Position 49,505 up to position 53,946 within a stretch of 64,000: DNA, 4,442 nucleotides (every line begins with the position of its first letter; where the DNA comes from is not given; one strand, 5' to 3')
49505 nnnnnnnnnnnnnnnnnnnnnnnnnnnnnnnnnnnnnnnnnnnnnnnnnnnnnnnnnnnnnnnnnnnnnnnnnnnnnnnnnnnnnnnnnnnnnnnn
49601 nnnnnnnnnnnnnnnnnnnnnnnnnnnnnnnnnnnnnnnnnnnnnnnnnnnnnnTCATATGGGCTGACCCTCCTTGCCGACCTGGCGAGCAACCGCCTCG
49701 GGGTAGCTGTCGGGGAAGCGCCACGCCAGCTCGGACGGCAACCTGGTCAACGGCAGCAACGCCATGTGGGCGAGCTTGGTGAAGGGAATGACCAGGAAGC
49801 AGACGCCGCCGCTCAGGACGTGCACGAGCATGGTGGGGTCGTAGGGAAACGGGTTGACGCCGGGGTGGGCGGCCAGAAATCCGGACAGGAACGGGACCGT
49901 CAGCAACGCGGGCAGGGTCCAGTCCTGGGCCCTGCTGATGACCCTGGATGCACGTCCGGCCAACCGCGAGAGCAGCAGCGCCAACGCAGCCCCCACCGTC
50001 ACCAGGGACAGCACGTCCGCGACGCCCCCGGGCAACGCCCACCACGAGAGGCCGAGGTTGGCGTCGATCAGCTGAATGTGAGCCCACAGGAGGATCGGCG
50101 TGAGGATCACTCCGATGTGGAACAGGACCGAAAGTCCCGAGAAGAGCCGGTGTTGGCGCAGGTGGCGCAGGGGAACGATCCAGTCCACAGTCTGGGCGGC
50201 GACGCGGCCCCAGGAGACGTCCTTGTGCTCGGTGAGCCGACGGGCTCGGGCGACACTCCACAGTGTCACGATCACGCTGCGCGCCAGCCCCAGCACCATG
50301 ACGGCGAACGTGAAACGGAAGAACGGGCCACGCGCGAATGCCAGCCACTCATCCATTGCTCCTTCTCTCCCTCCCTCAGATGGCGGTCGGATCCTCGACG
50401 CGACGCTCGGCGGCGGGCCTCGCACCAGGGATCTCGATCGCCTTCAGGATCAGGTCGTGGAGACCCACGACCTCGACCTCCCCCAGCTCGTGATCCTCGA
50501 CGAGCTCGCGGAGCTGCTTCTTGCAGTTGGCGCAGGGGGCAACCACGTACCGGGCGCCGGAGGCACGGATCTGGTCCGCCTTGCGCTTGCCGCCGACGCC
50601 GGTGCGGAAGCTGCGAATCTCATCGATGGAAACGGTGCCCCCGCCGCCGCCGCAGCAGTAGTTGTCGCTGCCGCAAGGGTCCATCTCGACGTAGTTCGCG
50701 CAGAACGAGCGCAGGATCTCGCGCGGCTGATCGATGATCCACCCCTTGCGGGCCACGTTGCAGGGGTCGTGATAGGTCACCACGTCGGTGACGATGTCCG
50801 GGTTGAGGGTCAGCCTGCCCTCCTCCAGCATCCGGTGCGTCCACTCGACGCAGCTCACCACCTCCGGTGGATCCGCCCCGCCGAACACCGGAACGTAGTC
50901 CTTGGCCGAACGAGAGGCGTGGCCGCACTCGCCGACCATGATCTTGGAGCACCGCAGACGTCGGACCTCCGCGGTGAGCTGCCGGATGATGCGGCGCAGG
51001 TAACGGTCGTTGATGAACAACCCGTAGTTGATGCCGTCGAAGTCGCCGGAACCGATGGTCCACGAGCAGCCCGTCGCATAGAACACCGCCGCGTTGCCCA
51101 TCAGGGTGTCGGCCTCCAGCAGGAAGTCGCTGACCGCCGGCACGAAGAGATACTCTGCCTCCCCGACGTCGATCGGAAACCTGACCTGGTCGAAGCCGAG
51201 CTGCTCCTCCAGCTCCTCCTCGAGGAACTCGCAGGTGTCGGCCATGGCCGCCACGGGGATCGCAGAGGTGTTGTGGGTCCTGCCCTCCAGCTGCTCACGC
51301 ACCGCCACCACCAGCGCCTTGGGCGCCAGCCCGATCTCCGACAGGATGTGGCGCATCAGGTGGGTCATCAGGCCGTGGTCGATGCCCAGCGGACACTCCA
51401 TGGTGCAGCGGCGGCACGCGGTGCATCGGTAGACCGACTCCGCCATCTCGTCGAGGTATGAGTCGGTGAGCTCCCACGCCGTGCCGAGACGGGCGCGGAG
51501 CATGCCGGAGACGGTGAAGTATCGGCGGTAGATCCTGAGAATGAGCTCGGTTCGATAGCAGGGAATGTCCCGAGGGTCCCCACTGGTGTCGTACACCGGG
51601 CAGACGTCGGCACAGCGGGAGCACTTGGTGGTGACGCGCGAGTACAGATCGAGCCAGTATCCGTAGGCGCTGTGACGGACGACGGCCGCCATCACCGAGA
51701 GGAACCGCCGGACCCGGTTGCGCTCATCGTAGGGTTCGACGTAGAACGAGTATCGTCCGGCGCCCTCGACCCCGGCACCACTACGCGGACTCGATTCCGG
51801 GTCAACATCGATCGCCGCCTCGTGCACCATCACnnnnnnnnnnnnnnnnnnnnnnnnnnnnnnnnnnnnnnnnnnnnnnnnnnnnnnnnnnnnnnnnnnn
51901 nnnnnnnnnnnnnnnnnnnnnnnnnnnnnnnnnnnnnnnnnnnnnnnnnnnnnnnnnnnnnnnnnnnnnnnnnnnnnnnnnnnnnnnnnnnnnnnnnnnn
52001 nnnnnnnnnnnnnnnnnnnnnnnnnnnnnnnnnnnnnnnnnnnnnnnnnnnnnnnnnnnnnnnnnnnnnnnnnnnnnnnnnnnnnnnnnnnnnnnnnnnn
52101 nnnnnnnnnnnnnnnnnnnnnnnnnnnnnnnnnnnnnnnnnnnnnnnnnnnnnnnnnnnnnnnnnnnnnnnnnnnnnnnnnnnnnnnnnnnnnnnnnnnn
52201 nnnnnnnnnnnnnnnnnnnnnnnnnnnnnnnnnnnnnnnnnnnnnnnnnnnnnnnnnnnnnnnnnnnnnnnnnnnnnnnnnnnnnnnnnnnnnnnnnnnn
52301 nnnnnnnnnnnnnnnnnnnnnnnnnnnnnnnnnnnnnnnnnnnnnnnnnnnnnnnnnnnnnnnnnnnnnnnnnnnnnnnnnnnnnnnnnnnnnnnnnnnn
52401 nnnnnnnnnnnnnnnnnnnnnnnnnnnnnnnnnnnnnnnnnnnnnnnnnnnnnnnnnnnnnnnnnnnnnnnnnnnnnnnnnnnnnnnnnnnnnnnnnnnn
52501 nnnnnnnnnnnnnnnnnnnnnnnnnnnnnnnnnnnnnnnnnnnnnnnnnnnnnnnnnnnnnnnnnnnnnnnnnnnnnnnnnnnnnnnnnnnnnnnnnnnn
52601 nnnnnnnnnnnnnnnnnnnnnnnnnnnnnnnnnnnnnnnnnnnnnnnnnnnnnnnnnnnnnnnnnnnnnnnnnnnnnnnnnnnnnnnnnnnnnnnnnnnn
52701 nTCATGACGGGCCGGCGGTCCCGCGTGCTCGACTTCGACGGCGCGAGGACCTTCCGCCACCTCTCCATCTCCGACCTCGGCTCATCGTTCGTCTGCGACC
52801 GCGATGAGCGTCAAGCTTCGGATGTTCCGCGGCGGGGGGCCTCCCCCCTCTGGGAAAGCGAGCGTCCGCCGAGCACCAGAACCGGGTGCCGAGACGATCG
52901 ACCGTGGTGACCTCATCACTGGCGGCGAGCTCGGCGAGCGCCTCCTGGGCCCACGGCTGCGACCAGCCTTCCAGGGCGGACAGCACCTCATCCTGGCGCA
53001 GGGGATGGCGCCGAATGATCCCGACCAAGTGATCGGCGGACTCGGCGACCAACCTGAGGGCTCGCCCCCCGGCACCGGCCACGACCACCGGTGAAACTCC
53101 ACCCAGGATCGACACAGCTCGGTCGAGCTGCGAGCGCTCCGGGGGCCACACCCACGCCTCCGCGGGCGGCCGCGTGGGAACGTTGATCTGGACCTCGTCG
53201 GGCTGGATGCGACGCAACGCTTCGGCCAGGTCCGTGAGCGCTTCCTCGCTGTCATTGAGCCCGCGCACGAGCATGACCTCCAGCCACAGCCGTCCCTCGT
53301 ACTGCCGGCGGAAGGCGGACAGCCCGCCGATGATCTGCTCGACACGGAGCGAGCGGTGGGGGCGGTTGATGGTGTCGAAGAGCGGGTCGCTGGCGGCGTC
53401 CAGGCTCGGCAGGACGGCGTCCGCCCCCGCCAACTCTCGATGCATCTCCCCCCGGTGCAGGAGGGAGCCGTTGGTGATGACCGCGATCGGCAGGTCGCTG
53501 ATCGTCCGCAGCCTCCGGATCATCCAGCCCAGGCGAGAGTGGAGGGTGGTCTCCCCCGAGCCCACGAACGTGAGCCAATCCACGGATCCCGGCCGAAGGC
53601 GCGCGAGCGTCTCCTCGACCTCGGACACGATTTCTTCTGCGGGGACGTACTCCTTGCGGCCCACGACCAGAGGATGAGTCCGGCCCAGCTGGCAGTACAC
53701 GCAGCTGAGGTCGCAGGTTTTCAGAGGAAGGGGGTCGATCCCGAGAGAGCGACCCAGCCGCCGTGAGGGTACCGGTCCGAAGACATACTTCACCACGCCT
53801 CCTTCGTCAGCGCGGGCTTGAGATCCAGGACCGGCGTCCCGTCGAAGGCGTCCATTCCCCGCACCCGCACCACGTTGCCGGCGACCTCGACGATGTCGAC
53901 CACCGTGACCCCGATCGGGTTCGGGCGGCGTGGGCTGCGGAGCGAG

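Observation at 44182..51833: A Hmc/Dsr-type transmembrane redox complex is co-operonic with a response regulator - kinase - response regulator module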

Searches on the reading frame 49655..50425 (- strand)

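Call 4: search_protein_families(library=pfam, proteins=[window:49655-50425:-], max_evalue=0.01)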
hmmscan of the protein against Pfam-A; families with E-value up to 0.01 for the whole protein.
window:49655-50425:- (256 aa): 1 family
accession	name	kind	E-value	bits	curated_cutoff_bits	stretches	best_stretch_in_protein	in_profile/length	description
PF02665.19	Nitrate_red_gam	-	0.00075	19.6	22.9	0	199-227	177-205/217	Nitrate reductase gamma subunit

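Call 5: search_protein_families(library=ncbifam, proteins=[window:49655-50425:-], max_evalue=0.01)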
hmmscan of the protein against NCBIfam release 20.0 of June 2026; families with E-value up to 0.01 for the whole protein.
window:49655-50425:- (256 aa): 3 families
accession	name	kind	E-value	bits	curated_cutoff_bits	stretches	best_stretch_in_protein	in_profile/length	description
NF045723.1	memb_anch_TmcC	equivalog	3.7e-38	131.2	240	1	28-228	4-202/218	TmcC family electron transfer complex membrane anchor subunit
NF045716.1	sulf_resp_HmcE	equivalog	8.7e-33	113.8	275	1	30-228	4-204/226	sulfate respiration complex protein HmcE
NF038018.1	qmoC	equivalog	8.7e-05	22.1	300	1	36-222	158-352/360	quinone-interacting membrane-bound oxidoreductase complex subunit QmoC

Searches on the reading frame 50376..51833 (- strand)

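Call 4: search_protein_families(library=pfam, proteins=[window:50376-51833:-], max_evalue=0.01)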
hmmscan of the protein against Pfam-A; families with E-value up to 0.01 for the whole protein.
window:50376-51833:- (485 aa): 7 families
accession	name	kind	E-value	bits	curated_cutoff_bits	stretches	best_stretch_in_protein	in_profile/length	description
PF02754.22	CCG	-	4.8e-13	49.4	20.6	1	352-442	1-85/85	Cysteine-rich domain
PF13183.11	Fer4_8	-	1e-09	39.2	27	1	69-151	6-68/68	4Fe-4S dicluster domain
PF13534.11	Fer4_17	-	4.2e-06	27.7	22.2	1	70-152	4-61/61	4Fe-4S dicluster domain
PF13237.11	Fer4_10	-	0.00016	22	25.5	0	136-150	8-24/53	4Fe-4S dicluster domain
PF14697.11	Fer4_21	-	0.00051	20.6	35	0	69-82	42-55/59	4Fe-4S dicluster domain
PF13187.11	Fer4_9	-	0.00058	20.3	27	0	136-150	36-50/52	4Fe-4S dicluster domain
PF00037.32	Fer4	-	0.003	17.7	21.1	0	136-150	7-21/24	4Fe-4S binding domain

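Call 5: search_protein_families(library=ncbifam, proteins=[window:50376-51833:-], max_evalue=0.01)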
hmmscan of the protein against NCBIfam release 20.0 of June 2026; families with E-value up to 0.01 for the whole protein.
window:50376-51833:- (485 aa): 12 families
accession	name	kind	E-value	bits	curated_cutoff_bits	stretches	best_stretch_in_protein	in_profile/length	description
NF045796.1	DsrK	equivalog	4.1e-82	276.2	400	1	61-457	45-432/453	sulfate reduction electron transfer complex DsrMKJOP subunit DsrK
NF045711.1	sulf_resp_HmcF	equivalog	2.4e-63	214.5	750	1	66-470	60-453/457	sulfate respiration complex iron-sulfur protein HmcF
NF045724.1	ferredox_TmcB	equivalog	7.8e-59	199.4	735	1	46-467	22-429/430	electron transfer complex ferredoxin TmcB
NF004898.0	PRK06259.1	equivalog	7.9e-22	77.5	385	1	344-466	371-488/488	fumarate reductase (CoM/CoB) subunit TfrB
NF045670.1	quin_L_LdhH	equivalog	1.1e-17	63.6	800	1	345-456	595-699/706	L-lactate dehydrogenase (quinone) large subunit LdhH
NF008369.0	PRK11168.1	equivalog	8.6e-12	44.6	278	2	325-443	271-382/401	anaerobic glycerol-3-phosphate dehydrogenase subunit C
TIGR03379.1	glycerol3P_GlpC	equivalog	5.6e-09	35.2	279.9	1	328-443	271-379/397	anaerobic glycerol-3-phosphate dehydrogenase subunit GlpC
NF008434.0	PRK11274.1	equivalog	8.2e-06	25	333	1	66-166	23-104/409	glycolate oxidase subunit GlcF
NF045663.1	diclust_near_Sec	equivalog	0.00065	17.9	530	1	344-442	528-619/759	pyridine nucleotide-disulfide oxidoreductase/dicluster-binding protein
TIGR00273.1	TIGR00273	equivalog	0.0012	17.7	444.8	0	69-179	296-387/432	LutB/LldF family L-lactate oxidation iron-sulfur protein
NF009226.0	PRK12576.1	equivalog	0.0027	17.1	344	1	130-163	203-236/317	succinate dehydrogenase/fumarate reductase iron-sulfur subunit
TIGR00384.1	dhsB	subfamily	0.0043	16.5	88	0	131-153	192-214/222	succinate dehydrogenase and fumarate reductase iron-sulfur protein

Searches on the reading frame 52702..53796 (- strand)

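Call 10: search_protein_families(library=pfam, proteins=[window:52702-53796:-], max_evalue=0.001)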
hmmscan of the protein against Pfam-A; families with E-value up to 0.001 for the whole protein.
window:52702-53796:- (364 aa): 1 family
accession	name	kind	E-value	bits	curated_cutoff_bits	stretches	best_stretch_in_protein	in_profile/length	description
PF04055.27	Radical_SAM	-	5.9e-14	53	29.5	1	26-190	5-165/166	Radical SAM superfamily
